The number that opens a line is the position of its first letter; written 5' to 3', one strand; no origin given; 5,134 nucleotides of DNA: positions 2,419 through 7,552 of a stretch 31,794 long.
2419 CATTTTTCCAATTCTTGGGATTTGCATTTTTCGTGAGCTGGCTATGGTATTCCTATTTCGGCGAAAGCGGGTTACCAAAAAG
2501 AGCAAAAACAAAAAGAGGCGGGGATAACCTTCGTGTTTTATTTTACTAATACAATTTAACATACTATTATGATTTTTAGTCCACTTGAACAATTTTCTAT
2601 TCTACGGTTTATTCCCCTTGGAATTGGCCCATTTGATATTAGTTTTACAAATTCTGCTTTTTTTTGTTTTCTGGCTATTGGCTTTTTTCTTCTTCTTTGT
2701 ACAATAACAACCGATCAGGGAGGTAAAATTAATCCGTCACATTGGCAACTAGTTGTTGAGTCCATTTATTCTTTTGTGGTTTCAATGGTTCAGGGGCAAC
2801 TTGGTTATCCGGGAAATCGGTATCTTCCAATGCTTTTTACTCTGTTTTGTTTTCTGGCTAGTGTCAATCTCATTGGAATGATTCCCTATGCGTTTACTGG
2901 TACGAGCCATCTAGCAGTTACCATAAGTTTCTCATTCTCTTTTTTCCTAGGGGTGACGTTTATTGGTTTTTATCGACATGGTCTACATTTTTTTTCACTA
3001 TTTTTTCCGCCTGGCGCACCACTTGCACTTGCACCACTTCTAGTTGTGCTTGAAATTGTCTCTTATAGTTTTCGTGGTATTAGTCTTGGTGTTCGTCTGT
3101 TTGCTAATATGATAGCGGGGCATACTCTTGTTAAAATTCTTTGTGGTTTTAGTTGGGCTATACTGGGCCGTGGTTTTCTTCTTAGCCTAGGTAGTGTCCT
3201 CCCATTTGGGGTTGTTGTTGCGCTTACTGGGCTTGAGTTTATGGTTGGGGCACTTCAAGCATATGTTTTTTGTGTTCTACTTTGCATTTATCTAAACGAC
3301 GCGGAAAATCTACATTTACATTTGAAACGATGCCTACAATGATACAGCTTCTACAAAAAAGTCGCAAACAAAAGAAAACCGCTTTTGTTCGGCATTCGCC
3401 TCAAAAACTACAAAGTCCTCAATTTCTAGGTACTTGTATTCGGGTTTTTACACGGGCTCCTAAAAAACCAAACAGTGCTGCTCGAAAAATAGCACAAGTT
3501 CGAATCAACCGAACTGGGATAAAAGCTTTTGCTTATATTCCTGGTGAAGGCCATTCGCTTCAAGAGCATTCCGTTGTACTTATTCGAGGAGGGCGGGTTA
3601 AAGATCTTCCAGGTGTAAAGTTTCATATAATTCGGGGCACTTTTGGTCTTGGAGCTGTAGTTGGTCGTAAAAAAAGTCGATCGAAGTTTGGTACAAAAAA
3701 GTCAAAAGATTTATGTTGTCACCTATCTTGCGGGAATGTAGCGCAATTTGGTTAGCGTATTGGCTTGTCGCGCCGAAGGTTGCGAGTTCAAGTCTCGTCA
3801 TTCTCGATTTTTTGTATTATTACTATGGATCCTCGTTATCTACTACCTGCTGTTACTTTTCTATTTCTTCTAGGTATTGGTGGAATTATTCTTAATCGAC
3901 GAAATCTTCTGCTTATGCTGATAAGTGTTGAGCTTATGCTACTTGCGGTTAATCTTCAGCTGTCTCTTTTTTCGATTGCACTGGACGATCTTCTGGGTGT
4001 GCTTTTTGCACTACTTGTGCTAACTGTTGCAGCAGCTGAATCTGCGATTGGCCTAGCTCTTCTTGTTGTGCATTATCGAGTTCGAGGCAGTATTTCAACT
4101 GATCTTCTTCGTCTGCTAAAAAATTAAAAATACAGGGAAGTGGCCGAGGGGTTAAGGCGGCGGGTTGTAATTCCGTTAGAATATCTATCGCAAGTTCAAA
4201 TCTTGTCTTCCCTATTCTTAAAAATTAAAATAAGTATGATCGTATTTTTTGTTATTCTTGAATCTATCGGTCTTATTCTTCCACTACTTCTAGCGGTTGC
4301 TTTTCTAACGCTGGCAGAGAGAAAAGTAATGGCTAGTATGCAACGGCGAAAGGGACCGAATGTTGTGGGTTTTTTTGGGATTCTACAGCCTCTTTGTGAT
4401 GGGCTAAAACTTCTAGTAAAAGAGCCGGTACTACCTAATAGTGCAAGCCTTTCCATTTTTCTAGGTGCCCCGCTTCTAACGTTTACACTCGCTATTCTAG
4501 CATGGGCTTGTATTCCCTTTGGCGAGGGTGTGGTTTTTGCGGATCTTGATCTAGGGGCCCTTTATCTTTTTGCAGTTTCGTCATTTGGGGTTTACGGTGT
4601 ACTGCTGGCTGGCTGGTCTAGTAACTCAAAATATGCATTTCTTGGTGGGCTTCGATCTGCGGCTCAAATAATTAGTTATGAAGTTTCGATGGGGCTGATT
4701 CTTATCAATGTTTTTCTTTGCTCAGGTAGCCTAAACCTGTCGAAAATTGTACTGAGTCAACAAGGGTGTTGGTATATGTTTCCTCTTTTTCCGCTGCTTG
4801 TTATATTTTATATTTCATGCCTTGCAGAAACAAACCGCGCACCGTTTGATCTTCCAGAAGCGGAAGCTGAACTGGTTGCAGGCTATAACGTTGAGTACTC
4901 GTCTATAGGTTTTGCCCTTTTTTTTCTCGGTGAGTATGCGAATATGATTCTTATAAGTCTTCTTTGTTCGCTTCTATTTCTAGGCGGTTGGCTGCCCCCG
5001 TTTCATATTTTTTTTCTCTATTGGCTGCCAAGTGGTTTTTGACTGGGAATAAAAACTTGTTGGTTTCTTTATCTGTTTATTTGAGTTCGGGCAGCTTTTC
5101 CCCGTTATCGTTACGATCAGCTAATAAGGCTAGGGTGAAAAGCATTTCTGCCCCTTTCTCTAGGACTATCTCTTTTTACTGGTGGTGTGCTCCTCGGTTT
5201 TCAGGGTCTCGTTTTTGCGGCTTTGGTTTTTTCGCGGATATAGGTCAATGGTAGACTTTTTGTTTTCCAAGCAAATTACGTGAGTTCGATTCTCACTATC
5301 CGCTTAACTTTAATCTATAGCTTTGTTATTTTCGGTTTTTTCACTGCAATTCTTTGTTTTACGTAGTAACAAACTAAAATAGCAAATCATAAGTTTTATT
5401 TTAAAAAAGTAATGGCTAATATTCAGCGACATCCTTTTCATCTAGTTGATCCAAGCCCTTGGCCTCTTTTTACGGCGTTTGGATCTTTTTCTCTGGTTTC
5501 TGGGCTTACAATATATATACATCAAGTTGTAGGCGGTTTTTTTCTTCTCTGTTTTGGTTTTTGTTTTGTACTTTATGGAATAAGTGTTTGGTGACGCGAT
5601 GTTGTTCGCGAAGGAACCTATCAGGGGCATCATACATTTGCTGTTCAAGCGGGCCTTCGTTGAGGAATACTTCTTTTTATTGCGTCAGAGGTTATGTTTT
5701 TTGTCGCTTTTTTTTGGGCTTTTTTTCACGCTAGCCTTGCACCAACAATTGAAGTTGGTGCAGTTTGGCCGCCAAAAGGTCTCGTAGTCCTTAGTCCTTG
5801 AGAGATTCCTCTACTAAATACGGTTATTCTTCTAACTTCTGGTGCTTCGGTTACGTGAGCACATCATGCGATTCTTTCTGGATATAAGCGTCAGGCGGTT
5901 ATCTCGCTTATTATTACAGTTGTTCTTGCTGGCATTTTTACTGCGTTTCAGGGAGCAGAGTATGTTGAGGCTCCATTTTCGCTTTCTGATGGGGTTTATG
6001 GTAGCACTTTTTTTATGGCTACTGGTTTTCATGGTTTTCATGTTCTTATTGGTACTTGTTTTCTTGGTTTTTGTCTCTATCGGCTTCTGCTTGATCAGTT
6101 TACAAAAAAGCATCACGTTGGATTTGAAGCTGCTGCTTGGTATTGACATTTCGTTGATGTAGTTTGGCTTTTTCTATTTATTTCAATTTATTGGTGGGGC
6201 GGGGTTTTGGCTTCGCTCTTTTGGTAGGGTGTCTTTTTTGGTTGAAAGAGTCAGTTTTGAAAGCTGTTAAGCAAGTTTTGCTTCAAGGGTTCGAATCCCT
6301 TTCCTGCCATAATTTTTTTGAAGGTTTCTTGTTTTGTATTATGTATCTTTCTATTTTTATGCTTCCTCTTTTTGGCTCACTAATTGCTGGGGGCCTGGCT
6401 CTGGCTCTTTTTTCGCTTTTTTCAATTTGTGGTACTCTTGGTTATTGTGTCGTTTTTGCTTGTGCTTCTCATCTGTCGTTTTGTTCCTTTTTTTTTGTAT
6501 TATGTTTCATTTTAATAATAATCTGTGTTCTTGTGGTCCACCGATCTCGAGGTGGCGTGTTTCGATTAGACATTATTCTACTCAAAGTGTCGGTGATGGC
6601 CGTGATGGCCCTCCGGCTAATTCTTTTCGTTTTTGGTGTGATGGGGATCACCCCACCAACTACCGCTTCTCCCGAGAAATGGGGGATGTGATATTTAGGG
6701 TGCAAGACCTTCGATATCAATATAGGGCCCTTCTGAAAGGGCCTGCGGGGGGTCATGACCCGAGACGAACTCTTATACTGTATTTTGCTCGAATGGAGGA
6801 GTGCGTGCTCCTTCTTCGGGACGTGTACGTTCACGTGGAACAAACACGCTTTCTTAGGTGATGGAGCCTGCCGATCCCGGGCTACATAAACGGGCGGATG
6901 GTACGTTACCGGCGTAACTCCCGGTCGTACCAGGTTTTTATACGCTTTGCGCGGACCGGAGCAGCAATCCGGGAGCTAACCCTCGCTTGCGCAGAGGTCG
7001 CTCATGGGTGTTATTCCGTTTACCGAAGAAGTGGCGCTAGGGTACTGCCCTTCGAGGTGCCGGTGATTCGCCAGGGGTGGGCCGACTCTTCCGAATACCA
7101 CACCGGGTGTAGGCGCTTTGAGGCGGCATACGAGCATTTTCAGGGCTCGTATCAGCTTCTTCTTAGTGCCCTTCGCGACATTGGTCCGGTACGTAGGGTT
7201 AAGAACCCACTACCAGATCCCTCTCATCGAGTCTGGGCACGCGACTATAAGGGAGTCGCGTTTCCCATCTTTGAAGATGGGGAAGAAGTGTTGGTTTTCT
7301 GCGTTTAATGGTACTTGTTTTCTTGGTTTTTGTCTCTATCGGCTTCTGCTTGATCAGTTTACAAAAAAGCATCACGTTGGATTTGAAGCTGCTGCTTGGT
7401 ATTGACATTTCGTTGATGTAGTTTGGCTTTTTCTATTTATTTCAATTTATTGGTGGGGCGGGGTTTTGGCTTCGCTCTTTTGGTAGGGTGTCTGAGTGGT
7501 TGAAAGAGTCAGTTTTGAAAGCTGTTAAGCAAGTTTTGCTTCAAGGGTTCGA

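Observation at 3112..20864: ATA codons sit at universally conserved methionine positions (ATA = Met?)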

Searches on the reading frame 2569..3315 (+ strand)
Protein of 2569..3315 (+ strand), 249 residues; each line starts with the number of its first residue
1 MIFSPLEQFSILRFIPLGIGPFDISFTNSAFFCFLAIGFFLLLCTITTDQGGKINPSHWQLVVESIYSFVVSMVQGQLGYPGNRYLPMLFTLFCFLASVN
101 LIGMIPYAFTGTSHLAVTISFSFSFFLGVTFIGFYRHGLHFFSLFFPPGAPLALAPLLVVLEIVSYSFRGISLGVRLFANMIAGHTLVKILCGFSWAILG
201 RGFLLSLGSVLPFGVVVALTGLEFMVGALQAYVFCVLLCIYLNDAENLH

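Call 64: search_protein_representatives(protein=window:2569-3315:+)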
Query: 249 residues. Proteins with E-value up to 0.001 (for the whole library): 6289; up to 1e-10: 2995; up to 1e-30: 480. The best 150 are listed.
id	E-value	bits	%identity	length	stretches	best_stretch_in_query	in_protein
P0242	5.9e-90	317.9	78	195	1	1-195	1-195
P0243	8.9e-73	261.6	55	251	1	2-249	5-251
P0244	1.3e-70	254.5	53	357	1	4-249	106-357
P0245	2.0e-69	250.6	54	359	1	4-249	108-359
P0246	3.1e-69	250.0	54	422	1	4-249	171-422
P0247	1.0e-68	248.3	54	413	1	4-249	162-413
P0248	1.8e-67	244.2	52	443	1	3-249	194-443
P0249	1.1e-66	241.6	53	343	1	3-249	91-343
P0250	4.7e-64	233.0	51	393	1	2-249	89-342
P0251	7.9e-64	232.3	51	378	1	4-249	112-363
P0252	9.7e-64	232.0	58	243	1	1-207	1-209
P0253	1.0e-63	231.9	49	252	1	2-249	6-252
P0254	3.4e-63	230.2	50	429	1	1-249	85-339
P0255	4.8e-63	229.7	50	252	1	4-249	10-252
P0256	1.2e-62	228.4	51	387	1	2-249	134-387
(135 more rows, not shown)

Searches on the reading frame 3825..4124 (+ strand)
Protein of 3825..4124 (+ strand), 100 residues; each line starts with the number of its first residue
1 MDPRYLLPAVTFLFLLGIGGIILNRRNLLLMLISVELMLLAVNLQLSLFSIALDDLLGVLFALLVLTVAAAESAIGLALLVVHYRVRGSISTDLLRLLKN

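Call 9: find_encoding_contigs(protein=window:3825-4124:+, flank=10000, max_places=6)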
Protein window:3825-4124:+ (100 aa): 24 contigs read that carry it; 6 places shown.
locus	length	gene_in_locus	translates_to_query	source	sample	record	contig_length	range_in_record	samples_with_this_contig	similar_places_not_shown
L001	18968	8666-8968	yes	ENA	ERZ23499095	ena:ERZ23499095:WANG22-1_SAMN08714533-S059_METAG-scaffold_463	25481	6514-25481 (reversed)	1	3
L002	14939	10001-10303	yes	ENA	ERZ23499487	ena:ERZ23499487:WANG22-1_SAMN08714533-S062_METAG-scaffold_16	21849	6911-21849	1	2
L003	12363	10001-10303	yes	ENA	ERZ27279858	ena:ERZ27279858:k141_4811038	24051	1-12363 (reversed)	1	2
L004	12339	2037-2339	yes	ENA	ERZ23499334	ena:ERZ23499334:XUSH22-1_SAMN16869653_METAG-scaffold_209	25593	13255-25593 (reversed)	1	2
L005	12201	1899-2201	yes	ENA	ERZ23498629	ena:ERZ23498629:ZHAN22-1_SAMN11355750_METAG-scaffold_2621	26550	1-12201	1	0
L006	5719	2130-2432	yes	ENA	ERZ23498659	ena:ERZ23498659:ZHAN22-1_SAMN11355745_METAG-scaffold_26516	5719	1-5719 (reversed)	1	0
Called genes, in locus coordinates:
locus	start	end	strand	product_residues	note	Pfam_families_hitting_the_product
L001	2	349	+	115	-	?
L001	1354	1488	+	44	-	-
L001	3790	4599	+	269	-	PF01479:S4 (faint)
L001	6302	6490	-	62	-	-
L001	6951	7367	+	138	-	PF02326:YMF19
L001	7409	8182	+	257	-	PF00119:ATP-synt_A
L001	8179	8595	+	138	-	PF00164:Ribosom_S12_S23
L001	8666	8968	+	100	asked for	PF00420:Oxidored_q2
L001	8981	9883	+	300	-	PF00146:NADHdh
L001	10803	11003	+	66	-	-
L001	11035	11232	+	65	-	-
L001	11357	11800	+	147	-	-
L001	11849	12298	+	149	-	-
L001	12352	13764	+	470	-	PF00662:Proton_antipo_N, PF00361:Proton_antipo_M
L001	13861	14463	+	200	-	PF06455:NADH5_C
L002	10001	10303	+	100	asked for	PF00420:Oxidored_q2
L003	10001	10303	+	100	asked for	PF00420:Oxidored_q2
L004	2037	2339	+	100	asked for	PF00420:Oxidored_q2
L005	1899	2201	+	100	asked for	PF00420:Oxidored_q2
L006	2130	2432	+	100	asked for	PF00420:Oxidored_q2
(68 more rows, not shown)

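Call 12: list_cluster_members(proteins=[window:3825-4124:+, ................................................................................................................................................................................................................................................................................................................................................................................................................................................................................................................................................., window:2111-2524:+, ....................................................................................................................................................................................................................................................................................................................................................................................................])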
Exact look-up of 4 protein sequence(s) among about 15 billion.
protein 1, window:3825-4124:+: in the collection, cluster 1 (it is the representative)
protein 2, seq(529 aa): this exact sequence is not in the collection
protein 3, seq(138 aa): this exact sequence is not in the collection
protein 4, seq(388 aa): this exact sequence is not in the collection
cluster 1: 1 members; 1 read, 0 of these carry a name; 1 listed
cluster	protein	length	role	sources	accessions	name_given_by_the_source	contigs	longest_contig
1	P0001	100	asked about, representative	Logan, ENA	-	-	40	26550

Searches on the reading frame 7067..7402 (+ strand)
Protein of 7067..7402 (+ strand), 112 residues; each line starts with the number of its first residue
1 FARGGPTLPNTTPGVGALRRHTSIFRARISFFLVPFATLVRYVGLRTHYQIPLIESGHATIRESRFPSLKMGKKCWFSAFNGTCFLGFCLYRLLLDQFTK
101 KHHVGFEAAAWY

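Call 82: search_protein_families(library=pfam, proteins=[window:7067-7402:+], max_evalue=0.1)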
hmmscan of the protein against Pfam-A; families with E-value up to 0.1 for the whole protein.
window:7067-7402:+ (112 aa): 1 family
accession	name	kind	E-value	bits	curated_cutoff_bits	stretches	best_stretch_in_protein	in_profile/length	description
PF00510.24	COX3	-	1.1e-05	25.9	23.8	1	81-112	207-238/258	Cytochrome c oxidase subunit III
